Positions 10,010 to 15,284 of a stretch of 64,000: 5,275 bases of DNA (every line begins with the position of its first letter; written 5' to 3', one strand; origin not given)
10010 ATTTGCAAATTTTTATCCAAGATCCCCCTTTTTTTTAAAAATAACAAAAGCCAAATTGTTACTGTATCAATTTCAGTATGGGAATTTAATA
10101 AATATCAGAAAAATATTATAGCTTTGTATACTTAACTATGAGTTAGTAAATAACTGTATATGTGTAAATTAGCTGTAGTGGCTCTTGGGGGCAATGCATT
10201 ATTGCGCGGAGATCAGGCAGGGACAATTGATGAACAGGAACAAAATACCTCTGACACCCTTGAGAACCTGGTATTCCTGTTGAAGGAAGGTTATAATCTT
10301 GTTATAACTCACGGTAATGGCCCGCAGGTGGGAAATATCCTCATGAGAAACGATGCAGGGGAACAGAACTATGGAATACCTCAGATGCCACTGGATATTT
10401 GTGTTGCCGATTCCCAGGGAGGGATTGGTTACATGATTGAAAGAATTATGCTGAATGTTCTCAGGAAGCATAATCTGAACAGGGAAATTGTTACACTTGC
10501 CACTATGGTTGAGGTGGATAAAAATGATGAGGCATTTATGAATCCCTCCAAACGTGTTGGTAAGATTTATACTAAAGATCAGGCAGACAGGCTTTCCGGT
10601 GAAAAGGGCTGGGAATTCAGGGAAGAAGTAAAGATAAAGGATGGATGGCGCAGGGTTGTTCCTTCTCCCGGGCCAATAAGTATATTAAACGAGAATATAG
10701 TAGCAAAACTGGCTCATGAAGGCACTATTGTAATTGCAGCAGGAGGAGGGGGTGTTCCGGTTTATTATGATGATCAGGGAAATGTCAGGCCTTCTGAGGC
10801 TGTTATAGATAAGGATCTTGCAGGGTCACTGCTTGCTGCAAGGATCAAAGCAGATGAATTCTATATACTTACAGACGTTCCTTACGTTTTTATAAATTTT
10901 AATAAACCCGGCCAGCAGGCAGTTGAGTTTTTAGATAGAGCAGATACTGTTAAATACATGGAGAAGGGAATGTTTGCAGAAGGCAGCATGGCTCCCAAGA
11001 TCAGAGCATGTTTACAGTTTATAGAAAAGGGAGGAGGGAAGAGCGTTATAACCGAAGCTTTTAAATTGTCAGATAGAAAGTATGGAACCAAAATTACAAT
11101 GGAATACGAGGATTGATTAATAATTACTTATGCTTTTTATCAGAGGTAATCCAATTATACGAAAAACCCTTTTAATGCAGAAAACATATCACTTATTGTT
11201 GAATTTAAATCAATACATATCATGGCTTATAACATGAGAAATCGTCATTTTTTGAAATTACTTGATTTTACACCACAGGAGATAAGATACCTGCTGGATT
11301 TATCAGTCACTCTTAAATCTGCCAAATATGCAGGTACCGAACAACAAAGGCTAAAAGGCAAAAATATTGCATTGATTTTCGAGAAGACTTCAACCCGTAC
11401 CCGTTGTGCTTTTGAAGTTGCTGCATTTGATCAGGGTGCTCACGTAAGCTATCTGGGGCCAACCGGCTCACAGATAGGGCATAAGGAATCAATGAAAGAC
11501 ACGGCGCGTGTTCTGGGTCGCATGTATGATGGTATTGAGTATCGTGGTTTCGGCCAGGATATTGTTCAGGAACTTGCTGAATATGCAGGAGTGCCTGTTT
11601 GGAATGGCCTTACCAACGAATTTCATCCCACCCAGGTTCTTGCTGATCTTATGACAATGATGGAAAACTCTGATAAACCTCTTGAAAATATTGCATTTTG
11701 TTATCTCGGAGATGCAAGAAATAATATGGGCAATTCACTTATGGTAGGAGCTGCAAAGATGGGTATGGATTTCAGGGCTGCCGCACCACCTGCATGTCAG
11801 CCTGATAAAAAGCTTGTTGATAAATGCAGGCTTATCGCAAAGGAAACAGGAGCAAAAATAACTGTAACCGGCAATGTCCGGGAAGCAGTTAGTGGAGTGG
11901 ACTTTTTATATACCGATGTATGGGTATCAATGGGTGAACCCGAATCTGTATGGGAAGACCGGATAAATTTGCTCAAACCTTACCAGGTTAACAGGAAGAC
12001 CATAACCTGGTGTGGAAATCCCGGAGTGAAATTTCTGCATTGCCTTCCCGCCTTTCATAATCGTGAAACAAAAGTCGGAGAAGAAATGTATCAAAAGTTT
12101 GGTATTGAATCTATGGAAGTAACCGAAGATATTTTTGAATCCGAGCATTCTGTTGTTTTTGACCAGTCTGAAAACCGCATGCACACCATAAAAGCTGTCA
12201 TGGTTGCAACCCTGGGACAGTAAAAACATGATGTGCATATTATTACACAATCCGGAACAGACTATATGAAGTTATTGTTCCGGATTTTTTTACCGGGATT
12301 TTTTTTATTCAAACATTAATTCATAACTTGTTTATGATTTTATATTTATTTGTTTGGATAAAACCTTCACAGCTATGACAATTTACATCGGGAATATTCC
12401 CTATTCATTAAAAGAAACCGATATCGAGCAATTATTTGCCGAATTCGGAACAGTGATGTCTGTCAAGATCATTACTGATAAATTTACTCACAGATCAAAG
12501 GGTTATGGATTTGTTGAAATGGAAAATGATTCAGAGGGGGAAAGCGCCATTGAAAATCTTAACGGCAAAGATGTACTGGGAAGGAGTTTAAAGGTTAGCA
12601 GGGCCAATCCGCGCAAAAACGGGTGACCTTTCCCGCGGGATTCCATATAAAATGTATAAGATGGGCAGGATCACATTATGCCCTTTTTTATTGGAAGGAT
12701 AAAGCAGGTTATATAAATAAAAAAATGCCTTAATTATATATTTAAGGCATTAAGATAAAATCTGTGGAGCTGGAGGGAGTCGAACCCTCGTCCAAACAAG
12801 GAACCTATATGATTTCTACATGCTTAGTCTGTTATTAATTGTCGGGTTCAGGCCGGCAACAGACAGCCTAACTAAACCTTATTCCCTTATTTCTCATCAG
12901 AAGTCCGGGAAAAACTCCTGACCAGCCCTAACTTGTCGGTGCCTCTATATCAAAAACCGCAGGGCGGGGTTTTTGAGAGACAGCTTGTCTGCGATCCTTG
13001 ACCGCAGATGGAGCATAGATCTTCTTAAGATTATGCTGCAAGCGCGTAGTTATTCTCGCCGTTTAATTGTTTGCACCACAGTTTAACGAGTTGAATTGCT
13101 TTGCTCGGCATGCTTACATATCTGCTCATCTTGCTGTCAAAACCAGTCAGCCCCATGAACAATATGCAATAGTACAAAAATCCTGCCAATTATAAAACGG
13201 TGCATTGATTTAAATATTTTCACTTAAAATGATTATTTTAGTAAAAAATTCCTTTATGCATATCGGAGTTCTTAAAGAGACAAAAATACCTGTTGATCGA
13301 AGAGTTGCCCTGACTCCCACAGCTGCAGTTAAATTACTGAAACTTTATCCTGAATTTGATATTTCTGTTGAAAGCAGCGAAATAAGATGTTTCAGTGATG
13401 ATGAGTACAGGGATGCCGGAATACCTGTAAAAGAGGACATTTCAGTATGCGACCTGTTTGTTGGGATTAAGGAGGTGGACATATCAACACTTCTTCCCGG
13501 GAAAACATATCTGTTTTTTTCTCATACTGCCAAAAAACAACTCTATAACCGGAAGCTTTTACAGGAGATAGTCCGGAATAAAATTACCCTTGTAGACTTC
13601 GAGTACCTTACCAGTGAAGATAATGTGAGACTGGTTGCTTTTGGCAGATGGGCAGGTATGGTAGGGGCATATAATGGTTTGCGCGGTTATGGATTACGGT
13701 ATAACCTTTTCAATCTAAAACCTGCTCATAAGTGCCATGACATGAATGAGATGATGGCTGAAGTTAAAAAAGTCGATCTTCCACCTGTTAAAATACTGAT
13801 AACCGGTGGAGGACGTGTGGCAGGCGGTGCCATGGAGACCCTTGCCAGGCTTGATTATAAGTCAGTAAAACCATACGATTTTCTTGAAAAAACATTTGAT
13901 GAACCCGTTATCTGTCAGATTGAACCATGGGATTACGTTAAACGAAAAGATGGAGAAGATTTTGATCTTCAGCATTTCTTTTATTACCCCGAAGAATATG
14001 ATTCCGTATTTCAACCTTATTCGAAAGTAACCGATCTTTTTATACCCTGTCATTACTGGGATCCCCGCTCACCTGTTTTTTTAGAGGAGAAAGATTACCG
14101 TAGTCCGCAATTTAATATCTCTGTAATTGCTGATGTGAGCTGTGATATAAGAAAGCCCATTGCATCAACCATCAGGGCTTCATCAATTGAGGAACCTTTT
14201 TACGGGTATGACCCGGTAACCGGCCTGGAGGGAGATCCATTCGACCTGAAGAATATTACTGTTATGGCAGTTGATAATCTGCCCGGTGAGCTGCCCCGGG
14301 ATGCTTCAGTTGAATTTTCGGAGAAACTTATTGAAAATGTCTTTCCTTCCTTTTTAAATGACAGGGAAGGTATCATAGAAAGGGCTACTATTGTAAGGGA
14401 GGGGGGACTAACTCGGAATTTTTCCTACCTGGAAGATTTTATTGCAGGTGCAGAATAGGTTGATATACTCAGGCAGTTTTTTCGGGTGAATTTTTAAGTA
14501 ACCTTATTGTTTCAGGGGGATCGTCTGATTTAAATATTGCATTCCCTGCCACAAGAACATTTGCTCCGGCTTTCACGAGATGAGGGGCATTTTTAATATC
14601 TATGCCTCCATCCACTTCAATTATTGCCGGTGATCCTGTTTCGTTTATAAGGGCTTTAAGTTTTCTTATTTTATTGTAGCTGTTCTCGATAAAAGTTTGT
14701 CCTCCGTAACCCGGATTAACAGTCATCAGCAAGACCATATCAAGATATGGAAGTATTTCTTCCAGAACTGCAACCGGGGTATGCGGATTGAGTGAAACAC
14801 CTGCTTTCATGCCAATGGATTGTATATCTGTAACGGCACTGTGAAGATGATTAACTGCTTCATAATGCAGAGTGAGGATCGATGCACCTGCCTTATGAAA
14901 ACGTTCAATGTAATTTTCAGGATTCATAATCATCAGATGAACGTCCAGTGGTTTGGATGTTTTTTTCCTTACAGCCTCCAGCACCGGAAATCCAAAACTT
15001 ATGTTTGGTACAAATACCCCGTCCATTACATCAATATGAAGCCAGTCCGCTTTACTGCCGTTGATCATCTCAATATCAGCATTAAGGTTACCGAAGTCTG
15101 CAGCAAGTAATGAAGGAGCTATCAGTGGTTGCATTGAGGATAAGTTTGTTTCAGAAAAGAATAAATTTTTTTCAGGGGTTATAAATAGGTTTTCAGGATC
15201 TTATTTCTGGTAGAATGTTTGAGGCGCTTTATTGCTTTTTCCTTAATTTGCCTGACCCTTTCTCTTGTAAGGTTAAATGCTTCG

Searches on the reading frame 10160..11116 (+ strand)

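Call 86: search_protein_families(library=pfam, proteins=[window:10160-11116:+], max_evalue=0.00001)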
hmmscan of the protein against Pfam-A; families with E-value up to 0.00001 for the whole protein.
window:10160-11116:+ (318 aa): 1 family
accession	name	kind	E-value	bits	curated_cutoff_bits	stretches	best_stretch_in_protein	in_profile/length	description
PF00696.33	AA_kinase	-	1e-25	91.3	24.9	1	3-298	1-233/234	Amino acid kinase family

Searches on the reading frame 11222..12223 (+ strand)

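Call 86: search_protein_families(library=pfam, proteins=[window:11222-12223:+], max_evalue=0.00001)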
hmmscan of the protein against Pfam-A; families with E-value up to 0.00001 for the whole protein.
window:11222-12223:+ (333 aa): 2 families
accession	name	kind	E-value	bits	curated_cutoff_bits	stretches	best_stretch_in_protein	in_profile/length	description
PF00185.30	OTCace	-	1.2e-53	181.8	29.4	1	156-329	2-156/157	Aspartate/ornithine carbamoyltransferase, Asp/Orn binding domain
PF02729.26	OTCace_N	-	3.6e-48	163.8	29.9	1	8-148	1-148/148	Aspartate/ornithine carbamoyltransferase, carbamoyl-P binding domain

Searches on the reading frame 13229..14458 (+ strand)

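Call 86: search_protein_families(library=pfam, proteins=[window:13229-14458:+], max_evalue=0.00001)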
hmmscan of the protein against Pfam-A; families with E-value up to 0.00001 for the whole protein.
window:13229-14458:+ (409 aa): 1 family
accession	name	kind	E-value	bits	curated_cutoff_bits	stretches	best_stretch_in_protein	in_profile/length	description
PF05222.21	AlaDh_PNT_N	-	2.1e-19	70.5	30.4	1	13-144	1-135/136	Alanine dehydrogenase/PNT, N-terminal domain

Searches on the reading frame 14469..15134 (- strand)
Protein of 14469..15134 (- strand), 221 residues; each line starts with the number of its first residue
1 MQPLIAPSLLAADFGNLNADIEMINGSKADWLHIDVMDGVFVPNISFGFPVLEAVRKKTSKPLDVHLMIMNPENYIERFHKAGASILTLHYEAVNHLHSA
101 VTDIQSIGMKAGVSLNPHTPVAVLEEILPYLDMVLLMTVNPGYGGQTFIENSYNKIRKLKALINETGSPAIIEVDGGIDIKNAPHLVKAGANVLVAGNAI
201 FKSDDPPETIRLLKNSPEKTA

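Call 86: search_protein_families(library=pfam, proteins=[window:14469-15134:-], max_evalue=0.00001)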
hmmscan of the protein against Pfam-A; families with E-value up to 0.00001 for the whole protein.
window:14469-15134:- (221 aa): 1 family
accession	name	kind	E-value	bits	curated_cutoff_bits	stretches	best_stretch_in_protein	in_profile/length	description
PF00834.25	Ribul_P_3_epim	-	3.8e-76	255.4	21.1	1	5-201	2-198/198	Ribulose-phosphate 3 epimerase family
